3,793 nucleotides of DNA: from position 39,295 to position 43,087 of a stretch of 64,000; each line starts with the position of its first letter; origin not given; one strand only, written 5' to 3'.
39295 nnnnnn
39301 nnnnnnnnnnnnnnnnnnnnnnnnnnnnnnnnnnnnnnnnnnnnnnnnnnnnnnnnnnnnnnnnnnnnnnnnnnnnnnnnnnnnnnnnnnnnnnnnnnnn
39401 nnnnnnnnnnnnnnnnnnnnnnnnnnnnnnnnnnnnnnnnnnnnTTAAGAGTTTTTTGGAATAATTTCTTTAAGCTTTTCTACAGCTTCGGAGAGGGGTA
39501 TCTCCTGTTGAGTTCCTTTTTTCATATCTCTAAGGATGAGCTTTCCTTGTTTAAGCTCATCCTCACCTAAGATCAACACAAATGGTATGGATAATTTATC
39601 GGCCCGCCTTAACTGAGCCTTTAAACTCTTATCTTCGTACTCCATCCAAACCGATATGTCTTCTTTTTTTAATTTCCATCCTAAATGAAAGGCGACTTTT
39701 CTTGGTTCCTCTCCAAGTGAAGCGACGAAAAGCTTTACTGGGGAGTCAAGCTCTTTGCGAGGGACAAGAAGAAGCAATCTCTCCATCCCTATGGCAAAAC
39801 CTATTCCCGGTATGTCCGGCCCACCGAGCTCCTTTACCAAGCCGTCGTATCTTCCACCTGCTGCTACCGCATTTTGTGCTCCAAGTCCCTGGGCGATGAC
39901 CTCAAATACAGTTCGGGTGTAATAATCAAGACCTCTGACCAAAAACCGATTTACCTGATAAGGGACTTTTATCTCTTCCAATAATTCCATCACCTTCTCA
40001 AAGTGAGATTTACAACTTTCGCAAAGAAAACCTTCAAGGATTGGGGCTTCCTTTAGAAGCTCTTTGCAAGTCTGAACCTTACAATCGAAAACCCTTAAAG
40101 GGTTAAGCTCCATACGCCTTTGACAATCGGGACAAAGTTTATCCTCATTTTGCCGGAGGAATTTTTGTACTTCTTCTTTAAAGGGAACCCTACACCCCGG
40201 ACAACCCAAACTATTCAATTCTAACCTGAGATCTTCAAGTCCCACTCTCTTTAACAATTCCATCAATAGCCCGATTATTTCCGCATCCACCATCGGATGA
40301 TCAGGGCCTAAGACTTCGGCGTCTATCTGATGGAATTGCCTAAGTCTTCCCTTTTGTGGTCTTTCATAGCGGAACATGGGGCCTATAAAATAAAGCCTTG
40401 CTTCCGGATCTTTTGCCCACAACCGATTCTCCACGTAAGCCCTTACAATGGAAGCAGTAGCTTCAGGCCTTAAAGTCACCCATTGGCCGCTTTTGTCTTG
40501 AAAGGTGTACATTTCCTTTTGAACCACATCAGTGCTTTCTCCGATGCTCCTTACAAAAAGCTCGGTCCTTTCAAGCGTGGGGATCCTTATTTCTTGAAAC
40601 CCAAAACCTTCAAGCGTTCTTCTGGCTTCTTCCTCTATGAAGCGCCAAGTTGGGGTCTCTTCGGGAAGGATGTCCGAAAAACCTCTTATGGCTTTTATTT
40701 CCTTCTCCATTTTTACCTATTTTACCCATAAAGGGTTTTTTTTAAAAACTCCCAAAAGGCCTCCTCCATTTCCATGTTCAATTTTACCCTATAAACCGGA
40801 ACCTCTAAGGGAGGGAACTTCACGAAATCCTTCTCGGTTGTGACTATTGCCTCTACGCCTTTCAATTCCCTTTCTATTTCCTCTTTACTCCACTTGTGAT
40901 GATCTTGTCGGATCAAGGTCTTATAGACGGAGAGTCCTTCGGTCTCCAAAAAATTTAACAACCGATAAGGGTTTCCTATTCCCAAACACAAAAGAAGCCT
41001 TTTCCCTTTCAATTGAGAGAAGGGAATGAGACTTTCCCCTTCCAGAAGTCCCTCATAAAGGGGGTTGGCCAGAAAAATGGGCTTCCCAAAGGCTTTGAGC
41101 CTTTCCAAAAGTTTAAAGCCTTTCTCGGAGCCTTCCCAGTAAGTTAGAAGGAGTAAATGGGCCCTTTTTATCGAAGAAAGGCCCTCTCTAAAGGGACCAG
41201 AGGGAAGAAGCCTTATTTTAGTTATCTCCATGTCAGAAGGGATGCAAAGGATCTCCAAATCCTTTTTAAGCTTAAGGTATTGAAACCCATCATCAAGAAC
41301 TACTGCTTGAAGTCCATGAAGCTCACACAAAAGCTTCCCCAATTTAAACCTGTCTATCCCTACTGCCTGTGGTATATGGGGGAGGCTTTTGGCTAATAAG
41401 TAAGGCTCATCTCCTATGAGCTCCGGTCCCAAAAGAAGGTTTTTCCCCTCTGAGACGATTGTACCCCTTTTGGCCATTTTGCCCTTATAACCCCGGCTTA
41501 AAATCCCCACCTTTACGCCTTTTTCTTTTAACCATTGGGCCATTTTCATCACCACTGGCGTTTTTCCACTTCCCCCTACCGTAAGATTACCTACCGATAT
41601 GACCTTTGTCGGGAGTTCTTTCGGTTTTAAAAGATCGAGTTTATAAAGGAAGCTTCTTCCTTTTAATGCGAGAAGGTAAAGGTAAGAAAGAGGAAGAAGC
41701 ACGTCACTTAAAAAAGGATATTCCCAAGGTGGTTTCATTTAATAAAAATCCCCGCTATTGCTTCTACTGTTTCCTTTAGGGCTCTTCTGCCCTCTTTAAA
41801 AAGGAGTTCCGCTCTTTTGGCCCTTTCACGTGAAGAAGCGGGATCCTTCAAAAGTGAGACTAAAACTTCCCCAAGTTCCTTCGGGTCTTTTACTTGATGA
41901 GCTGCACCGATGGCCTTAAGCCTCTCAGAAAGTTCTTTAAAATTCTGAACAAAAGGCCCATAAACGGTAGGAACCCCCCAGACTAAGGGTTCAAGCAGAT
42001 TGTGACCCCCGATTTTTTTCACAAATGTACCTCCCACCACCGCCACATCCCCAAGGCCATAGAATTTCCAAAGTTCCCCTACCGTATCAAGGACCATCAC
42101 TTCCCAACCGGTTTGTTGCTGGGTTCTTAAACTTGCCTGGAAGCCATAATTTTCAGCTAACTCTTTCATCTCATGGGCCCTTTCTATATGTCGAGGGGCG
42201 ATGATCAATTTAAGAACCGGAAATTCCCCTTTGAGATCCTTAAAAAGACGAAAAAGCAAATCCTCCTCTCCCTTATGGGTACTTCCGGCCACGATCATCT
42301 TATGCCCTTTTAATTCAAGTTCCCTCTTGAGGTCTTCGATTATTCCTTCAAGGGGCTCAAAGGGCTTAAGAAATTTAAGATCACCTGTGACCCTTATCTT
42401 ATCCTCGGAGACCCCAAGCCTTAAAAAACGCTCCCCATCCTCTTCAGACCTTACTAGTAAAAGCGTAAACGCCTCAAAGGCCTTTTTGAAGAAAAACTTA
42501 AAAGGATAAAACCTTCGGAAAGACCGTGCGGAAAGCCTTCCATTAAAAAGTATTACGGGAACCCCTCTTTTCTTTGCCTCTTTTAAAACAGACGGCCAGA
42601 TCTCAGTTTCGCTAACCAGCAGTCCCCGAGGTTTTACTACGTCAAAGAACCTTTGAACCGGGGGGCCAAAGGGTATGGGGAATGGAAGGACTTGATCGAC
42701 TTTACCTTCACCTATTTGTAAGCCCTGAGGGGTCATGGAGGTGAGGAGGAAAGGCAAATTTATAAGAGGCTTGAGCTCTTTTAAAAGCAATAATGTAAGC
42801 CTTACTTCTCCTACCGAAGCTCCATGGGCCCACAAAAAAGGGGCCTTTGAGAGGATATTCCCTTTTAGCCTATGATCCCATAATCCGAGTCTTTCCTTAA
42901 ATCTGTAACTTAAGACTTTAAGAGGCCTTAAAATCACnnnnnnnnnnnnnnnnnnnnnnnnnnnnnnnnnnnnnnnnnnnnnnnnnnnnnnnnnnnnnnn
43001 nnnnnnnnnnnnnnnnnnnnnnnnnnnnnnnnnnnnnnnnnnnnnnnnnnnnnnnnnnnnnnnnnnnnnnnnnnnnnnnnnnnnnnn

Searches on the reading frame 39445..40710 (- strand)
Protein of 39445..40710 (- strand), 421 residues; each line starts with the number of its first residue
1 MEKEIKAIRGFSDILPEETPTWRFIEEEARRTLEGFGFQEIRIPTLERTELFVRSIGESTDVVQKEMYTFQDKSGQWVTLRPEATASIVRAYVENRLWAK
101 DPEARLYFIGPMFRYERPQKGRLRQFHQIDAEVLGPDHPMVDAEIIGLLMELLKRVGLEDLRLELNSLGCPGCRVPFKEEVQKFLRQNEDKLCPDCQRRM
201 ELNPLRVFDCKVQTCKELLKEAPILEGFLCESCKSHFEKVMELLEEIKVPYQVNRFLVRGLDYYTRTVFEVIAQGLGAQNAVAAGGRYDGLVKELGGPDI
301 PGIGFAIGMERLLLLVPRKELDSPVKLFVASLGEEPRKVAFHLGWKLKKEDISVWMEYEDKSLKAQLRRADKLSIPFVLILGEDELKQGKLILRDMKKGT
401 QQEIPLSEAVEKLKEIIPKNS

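Call 33: search_protein_families(library=pfam, proteins=[window:39445-40710:-], max_evalue=0.00001)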
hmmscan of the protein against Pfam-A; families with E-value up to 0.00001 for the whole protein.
window:39445-40710:- (421 aa): 4 families
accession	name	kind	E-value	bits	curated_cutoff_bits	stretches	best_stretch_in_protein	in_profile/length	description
PF13393.11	tRNA-synt_His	-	7.8e-48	163.7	25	1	10-312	1-308/308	Histidyl-tRNA synthetase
PF03129.25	HGTP_anticodon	-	3.5e-17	62.8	21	1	327-415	2-93/94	Anticodon binding domain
PF00587.30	tRNA-synt_2b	-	4.4e-15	56.6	29.3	1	68-316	1-175/179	tRNA synthetase class II core domain (G, H, P, S and T)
PF01409.25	tRNA-synt_2d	-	9.8e-06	25.7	19.8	0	25-164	22-163/246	tRNA synthetases class II core domain (F)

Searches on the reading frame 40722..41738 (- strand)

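Call 33: search_protein_families(library=pfam, proteins=[window:40722-41738:-], max_evalue=0.00001)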
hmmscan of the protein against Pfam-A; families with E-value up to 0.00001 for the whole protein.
window:40722-41738:- (338 aa): 1 family
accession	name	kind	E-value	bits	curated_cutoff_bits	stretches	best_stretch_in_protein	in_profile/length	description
PF02606.20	LpxK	-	5.9e-75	252.8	27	1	13-336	4-327/328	Tetraacyldisaccharide-1-P 4'-kinase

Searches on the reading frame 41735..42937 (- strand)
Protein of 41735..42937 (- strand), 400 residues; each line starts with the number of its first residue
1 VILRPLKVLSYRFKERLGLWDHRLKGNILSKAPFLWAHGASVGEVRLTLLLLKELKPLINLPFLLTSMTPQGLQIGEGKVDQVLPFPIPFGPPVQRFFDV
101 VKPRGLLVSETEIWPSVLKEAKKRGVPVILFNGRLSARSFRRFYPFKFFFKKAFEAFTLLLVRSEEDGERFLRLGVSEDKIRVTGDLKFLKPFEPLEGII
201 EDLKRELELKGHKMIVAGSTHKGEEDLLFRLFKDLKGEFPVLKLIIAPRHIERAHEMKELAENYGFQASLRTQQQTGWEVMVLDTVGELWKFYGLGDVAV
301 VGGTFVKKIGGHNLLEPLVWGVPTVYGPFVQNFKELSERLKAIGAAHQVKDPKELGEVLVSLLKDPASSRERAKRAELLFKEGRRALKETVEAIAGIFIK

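Call 33: search_protein_families(library=pfam, proteins=[window:41735-42937:-], max_evalue=0.00001)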
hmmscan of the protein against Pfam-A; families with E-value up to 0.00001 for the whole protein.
window:41735-42937:- (400 aa): 2 families
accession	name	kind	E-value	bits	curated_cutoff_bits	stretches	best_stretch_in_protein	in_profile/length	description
PF04413.22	Glycos_transf_N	-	5e-47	160.2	23.9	1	12-189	2-177/179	3-Deoxy-D-manno-octulosonic-acid transferase (kdotransferase)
PF00534.26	Glycos_transf_1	-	1.2e-09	38.4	26.4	1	226-375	31-167/172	Glycosyl transferases group 1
